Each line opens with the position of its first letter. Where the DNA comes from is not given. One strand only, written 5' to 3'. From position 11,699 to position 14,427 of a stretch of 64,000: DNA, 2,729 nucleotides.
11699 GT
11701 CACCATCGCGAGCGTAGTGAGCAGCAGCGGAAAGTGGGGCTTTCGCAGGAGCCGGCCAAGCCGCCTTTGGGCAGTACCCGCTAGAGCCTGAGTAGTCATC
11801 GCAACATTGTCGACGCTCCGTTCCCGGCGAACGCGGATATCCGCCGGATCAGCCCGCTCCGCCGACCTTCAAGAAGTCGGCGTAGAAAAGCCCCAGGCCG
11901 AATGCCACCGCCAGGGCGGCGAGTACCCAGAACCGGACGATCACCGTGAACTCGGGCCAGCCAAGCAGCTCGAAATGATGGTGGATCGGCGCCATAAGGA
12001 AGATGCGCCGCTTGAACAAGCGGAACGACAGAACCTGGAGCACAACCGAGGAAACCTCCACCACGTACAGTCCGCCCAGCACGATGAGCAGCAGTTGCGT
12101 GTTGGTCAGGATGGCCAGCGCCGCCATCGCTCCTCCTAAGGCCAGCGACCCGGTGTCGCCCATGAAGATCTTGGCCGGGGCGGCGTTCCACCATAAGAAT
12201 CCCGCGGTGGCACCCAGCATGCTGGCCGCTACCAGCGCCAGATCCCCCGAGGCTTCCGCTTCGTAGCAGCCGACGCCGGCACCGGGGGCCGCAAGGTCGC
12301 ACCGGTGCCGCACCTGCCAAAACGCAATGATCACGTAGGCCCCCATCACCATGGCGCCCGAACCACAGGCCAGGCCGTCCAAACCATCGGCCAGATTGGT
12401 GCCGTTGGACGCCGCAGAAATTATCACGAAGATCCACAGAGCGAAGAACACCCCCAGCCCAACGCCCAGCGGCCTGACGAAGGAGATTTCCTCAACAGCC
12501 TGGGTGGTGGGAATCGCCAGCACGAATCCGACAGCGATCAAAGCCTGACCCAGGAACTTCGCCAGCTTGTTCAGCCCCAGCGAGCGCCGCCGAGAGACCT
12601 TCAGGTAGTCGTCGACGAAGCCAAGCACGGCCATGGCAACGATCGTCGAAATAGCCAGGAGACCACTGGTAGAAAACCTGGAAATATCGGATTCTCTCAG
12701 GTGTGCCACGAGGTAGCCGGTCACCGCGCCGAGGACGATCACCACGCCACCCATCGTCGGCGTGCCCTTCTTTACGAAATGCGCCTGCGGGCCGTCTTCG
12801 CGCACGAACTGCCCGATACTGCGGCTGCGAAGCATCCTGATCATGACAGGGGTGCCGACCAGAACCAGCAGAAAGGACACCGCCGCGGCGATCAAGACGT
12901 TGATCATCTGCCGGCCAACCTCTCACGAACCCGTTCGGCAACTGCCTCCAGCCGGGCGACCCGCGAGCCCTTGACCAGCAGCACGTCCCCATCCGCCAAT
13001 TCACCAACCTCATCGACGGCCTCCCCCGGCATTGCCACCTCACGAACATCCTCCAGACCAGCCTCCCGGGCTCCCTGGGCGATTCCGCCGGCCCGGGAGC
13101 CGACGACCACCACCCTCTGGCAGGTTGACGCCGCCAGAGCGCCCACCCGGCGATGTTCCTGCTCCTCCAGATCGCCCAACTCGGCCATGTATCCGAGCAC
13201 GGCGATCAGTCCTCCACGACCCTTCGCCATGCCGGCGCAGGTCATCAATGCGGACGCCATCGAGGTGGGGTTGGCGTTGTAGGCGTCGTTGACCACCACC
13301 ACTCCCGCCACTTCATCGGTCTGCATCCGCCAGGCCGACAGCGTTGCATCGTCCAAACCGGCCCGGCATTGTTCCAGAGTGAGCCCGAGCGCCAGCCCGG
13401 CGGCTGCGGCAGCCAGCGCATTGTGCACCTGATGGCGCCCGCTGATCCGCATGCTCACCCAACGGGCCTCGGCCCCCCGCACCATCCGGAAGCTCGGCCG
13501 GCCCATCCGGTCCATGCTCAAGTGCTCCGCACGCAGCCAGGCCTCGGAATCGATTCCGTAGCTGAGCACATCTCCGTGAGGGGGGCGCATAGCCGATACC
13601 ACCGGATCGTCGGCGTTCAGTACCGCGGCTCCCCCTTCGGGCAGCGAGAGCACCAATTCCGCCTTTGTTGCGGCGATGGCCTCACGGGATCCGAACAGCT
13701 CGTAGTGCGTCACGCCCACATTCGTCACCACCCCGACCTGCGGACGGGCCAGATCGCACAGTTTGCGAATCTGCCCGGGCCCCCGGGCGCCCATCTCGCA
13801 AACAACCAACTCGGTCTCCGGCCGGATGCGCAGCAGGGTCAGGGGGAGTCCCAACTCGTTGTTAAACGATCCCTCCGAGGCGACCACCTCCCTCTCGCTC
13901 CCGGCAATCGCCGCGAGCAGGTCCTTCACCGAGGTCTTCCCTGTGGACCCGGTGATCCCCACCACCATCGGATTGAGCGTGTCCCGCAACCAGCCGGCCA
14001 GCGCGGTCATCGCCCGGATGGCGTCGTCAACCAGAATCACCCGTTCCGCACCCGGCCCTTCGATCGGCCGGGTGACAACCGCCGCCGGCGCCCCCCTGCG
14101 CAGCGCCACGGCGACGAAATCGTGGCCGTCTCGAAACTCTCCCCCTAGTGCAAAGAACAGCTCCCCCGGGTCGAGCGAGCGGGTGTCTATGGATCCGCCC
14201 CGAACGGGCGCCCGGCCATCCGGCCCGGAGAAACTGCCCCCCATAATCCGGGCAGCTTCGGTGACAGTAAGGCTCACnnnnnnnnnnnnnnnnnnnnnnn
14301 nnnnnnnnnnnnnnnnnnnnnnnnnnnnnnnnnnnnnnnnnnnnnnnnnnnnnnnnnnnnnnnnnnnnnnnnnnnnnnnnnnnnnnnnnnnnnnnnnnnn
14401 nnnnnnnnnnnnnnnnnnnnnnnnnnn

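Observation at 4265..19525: Atypical dcw cluster architecture: no murD, no ftsA, murB inserted between murC and ftsQ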

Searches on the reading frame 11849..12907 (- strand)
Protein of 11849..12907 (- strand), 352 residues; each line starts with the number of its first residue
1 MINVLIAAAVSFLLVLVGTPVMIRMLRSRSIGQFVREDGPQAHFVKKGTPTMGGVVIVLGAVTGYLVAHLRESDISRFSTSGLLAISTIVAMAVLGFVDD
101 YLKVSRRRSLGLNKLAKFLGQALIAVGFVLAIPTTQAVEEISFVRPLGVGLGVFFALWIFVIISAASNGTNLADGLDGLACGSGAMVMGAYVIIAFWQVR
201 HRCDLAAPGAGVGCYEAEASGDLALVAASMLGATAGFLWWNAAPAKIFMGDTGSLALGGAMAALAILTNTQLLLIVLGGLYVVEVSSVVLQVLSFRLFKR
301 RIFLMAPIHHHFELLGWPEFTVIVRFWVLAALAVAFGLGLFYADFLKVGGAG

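Call 3: search_protein_families(library=ncbifam, proteins=[window:11849-12907:-])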
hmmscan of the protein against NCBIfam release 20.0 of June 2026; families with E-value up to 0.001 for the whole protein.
window:11849-12907:- (352 aa): 2 families
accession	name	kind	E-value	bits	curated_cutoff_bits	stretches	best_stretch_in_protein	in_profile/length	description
TIGR00445.1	mraY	equivalog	1.6e-87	294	192.05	1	19-337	5-314/321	phospho-N-acetylmuramoyl-pentapeptide-transferase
NF053644.1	MraY_archaea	equivalog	2.7e-22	79.6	450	2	118-337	154-339/340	pseudomurein biosynthesis MraY family phospho-N-acetylmuramoyl-pentapeptide-transferase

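Call 8: find_related_loci(query=window:11849-12907:-, collection=genome_contigs, flank=10000)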
Query window:11849-12907:- (352 aa) in genome_contigs; peptide patterns used: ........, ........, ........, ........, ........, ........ (x = any residue, [..] = any of these).
600 stretches matched a pattern (row limit reached: there are more); 597 encode a relative of the query (tblastn E <= 1e-3); the best 80 are kept; 80 distinct loci.
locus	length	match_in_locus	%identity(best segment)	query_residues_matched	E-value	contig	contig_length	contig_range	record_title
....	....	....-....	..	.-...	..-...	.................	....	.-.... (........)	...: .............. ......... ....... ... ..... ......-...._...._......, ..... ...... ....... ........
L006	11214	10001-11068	53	3-349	1e-111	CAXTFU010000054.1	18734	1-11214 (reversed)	MAG TPA_asm: uncultured bacterium isolate private_T1887_metawrap_bin.10 genome assembly, contig: private_T1887_metawrap_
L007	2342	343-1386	59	1-346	1e-114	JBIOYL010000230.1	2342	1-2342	MAG: Actinomycetes bacterium isolate MAG031 k127_3858652, whole genome shotgun sequence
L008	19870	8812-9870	54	1-349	9e-109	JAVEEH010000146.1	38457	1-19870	MAG: Frankiaceae bacterium isolate BP_196 scaffold_4475045, whole genome shotgun sequence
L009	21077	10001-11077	49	1-345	1e-106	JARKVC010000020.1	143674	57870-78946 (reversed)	MAG: Actinomyces sp. isolate MP_MU_2_bin.69 MP-MU-2_bin.69_k127_1460911, whole genome shotgun sequence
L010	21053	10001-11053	53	5-351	3e-106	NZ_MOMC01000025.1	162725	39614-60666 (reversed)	Pseudofrankia asymbiotica strain NRRL B-16386 contig_25, whole genome shotgun sequence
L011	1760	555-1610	54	4-351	4e-110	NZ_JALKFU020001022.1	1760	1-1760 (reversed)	Frankia sp. AgKG'84/4 NODE_874_length_1760_cov_48.747475, whole genome shotgun sequence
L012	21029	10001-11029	50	1-346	7e-102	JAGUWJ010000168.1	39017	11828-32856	MAG: Actinomycetota bacterium isolate DeMMO5_5 c_000000022175, whole genome shotgun sequence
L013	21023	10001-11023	51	1-349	8e-100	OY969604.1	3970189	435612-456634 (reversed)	MAG: uncultured Acidimicrobiaceae bacterium isolate MFD01633.bin.c.1 genome assembly, chromosome: 1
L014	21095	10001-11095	49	1-350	3e-98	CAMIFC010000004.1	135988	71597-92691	MAG: uncultured Corynebacterium sp. isolate Bugu8DmMFf_bin.2.MAG genome assembly, contig: NODE_7_length_135988_cov_19.91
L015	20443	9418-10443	51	1-351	6e-98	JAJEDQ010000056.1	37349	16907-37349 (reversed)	MAG: Acidimicrobiia bacterium isolate p16x33bins.34 k141_765913, whole genome shotgun sequence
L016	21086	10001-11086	47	3-350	1e-97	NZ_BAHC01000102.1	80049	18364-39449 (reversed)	Gordonia rhizosphera NBRC 16068, whole genome shotgun sequence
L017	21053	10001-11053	50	4-346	1e-97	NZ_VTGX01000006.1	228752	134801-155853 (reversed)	Mycolicibacterium sp. CBMA 247 strain CBMA247 Contig6, whole genome shotgun sequence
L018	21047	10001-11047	52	1-351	1e-97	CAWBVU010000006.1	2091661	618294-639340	MAG: uncultured Acidimicrobiia bacterium isolate MFD09779.bin.1.363 genome assembly, contig: contig_8800, whole genome s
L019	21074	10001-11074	50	1-350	5e-97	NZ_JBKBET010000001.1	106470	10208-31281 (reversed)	Nocardia nepalensis strain ACa13097 1, whole genome shotgun sequence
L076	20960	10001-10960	38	3-330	2e-69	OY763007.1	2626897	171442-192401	MAG: Nitrospirales bacterium isolate d9641d0a-9015-4cc2-bf8e-6a264f466c72 genome assembly, chromosome: 1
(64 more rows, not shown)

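Call 10: search_protein_families(library=ncbifam, proteins=[L019:11076-12569:+], max_evalue=0.01)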
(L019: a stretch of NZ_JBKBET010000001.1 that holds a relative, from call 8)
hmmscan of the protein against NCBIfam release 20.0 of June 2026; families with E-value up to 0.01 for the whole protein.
L019:11076-12569:+ (498 aa): 21 families
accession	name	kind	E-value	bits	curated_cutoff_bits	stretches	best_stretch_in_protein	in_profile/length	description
TIGR01087.1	murD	equivalog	1.9e-112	376.5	211.95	1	27-487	2-440/441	UDP-N-acetylmuramoyl-L-alanine--D-glutamate ligase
TIGR01082.1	murC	equivalog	9.8e-17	61.2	335.1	1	74-348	49-322/449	UDP-N-acetylmuramate--L-alanine ligase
TIGR01143.1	murF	subfamily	3.7e-16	59.1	288.6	1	133-361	77-315/418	UDP-N-acetylmuramoyl-tripeptide--D-alanyl-D-alanine ligase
TIGR01085.1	murE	subfamily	5.1e-15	55.3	257.3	2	178-256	155-239/472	UDP-N-acetylmuramyl-tripeptide synthetase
NF008896.0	PRK11929.1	equivalog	1.3e-14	53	1023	3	178-256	179-263/965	bifunctional UDP-N-acetylmuramoyl-L-alanyl-D-glutamate--2,6-diaminopimelate ligase MurE/UDP-N-acetylmuramoyl-tripeptide--D-alanyl-D-alanine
NF001124.0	PRK00139.1-2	equivalog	2e-14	53.3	476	1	123-337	101-345/500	UDP-N-acetylmuramoyl-L-alanyl-D-glutamate--2,6-diaminopimelate ligase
NF001126.0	PRK00139.1-4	equivalog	7e-13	47.9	373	1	134-253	108-252/486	UDP-N-acetylmuramoyl-L-alanyl-D-glutamate--2,6-diaminopimelate ligase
NF053647.1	pMurD2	equivalog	1.5e-11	43.9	550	1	133-251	102-226/405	pseudomurein biosynthesis peptide ligase pMurD2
NF001123.0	PRK00139.1-1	equivalog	1.7e-11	43.5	586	1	133-249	110-250/493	UDP-N-acetylmuramoyl-L-alanyl-D-glutamate--2,6-diaminopimelate ligase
NF008041.0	PRK10773.1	equivalog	3.1e-10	39.4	551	1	131-353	101-337/453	UDP-N-acetylmuramoyl-tripeptide--D-alanyl-D-alanine ligase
NF053645.1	pMurC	equivalog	1.9e-09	36.7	560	1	127-256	99-241/492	pseudomurein biosynthesis peptide ligase pMurC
NF053648.1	pMurE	equivalog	4.6e-09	35.5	600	1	130-159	98-127/464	pseudomurein biosynthesis peptide ligase pMurE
NF010628.0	PRK14022.1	equivalog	4.7e-07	28.9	536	0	132-160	113-141/483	UDP-N-acetylmuramoyl-L-alanyl-D-glutamate--L-lysine ligase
NF053646.1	pMurD1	equivalog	1.6e-06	27.1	610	1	134-225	113-212/465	pseudomurein biosynthesis peptide ligase pMurD1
TIGR04012.1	poly_gGlu_PgsB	equivalog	4.9e-05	22.2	222.7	0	197-253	125-182/380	poly-gamma-glutamate synthase PgsB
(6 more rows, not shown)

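Call 63: search_protein_families(library=ncbifam, proteins=[L076:17096-18070:+, L076:18835-20082:+], max_evalue=1e-20)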
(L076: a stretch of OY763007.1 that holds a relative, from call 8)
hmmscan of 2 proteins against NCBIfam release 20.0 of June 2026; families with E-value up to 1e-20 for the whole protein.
L076:17096-18070:+ (325 aa): 29 families (the best 25 are shown)
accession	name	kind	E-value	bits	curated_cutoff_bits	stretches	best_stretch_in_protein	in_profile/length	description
NF002378.0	PRK01372.1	subfamily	1.9e-114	381.5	243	1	12-309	5-302/305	D-alanine--D-alanine ligase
TIGR01205.1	D_ala_D_alaTIGR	subfamily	1.1e-97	326.9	245.65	1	15-307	1-316/318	D-alanine--D-alanine ligase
NF002528.0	PRK01966.1-4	subfamily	1.9e-82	277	262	1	63-313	97-363/366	D-alanine--D-alanine ligase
NF011169.0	PRK14571.1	equivalog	5.5e-70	236.1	404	1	15-310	2-297/300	D-alanyl-alanine synthetase A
NF002527.0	PRK01966.1-3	equivalog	1.9e-66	224.6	310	1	65-309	76-329/332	D-alanine--D-alanine ligase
NF002525.0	PRK01966.1-1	equivalog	6.2e-66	222.8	457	1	65-313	98-355/364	D-alanine--D-alanine ligase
NF000091.3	D_ala_D_ser_VanG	exception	1.4e-64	218.1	495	1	62-307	90-342/344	D-alanine--D-serine ligase VanG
NF002526.0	PRK01966.1-2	equivalog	2.7e-64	217.4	449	1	64-312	92-351/362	D-alanine--D-alanine ligase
NF011170.0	PRK14572.1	equivalog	3.1e-60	204.1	489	1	61-311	84-348/351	D-alanyl-alanine synthetase A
NF011167.0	PRK14569.1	equivalog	9.2e-55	186.1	410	1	14-306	4-293/296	D-alanyl-alanine synthetase A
NF000207.3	D_ala_D_ser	equivalog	3.4e-53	181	520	1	67-306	91-337/342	D-alanine--D-serine ligase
NF002529.0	PRK01966.1-5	equivalog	1.2e-49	169.1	472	1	68-306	88-334/348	D-alanine--D-alanine ligase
NF000206.1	D_ala_D_lac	equivalog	8.7e-48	163.1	550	1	62-306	87-338/342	D-alanine--(R)-lactate ligase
NF000032.1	D_ala_D_ser_VanL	exception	1.5e-42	146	750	1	68-304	96-339/349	D-alanine--D-serine ligase VanL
NF012214.1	D_ala_D_ser_VanC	exception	2.1e-42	145.5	650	1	69-305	98-342/350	D-alanine--D-serine ligase VanC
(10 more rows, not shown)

L076:18835-20082:+ (416 aa): 2 families
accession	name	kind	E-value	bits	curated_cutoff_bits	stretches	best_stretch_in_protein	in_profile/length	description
TIGR01174.1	ftsA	equivalog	8.4e-141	469.3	175.85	1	10-379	1-370/371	cell division protein FtsA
NF007009.0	PRK09472.1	equivalog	1.2e-117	393.5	409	1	5-413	4-417/420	cell division protein FtsA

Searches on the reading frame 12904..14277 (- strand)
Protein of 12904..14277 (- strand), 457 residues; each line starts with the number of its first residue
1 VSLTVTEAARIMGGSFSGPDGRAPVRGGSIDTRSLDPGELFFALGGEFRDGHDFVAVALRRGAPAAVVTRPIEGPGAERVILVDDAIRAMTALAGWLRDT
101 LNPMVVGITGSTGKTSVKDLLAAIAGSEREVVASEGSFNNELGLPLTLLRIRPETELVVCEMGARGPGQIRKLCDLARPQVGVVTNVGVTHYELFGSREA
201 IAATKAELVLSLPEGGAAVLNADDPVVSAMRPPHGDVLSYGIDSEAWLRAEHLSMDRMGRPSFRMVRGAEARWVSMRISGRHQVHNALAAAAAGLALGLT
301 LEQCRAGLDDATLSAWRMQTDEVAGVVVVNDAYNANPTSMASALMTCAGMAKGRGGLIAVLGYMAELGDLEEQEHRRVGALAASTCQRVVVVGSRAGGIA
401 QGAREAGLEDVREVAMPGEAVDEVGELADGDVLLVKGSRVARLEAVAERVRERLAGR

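Call 3: search_protein_families(library=ncbifam, proteins=[window:12904-14277:-])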
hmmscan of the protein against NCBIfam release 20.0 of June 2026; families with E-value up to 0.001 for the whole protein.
window:12904-14277:- (457 aa): 23 families
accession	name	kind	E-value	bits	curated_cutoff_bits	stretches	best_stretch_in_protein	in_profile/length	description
TIGR01143.1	murF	subfamily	3.3e-114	382.1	288.6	1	30-448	1-416/418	UDP-N-acetylmuramoyl-tripeptide--D-alanyl-D-alanine ligase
NF008896.0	PRK11929.1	equivalog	9.5e-111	371.2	1023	1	28-450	530-956/965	bifunctional UDP-N-acetylmuramoyl-L-alanyl-D-glutamate--2,6-diaminopimelate ligase MurE/UDP-N-acetylmuramoyl-tripeptide--D-alanyl-D-alanine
NF008041.0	PRK10773.1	equivalog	1.3e-73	248.3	551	1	2-453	3-450/453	UDP-N-acetylmuramoyl-tripeptide--D-alanyl-D-alanine ligase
NF010693.0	PRK14093.1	equivalog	5.9e-67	226.4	544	1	4-455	8-469/479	UDP-N-acetylmuramoylalanyl-D-glutamyl-2,6-diaminopimelate--D-alanyl-D-alanine ligase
NF008897.0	PRK11930.1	equivalog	1.5e-49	168.8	804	1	1-453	1-456/822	bifunctional UDP-N-acetylmuramoyl-tripeptide:D-alanyl-D-alanine ligase/alanine racemase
NF001126.0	PRK00139.1-4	equivalog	4.2e-31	108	373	2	180-389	195-399/486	UDP-N-acetylmuramoyl-L-alanyl-D-glutamate--2,6-diaminopimelate ligase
NF001124.0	PRK00139.1-2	equivalog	3.7e-30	105.1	476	2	20-136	23-142/500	UDP-N-acetylmuramoyl-L-alanyl-D-glutamate--2,6-diaminopimelate ligase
TIGR01085.1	murE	subfamily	1.1e-25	90.5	257.3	2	26-133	5-115/472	UDP-N-acetylmuramyl-tripeptide synthetase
TIGR01082.1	murC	equivalog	2.3e-18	66.5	335.1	1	104-352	101-342/449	UDP-N-acetylmuramate--L-alanine ligase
NF053645.1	pMurC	equivalog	6.1e-18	64.8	560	1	104-245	103-248/492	pseudomurein biosynthesis peptide ligase pMurC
NF001123.0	PRK00139.1-1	equivalog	3.6e-17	62.2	586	1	25-391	20-409/493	UDP-N-acetylmuramoyl-L-alanyl-D-glutamate--2,6-diaminopimelate ligase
TIGR01087.1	murD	equivalog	5.5e-17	62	211.95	1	96-408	99-388/441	UDP-N-acetylmuramoyl-L-alanine--D-glutamate ligase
NF010623.0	PRK14016.1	subfamily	5.2e-16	58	877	1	177-392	564-793/871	cyanophycin synthetase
NF010628.0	PRK14022.1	equivalog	2.1e-15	56.4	536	2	29-125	39-133/483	UDP-N-acetylmuramoyl-L-alanyl-D-glutamate--L-lysine ligase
TIGR02068.2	cya_phycin_syn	equivalog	1.1e-13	50.1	850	1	153-391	541-790/862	cyanophycin synthetase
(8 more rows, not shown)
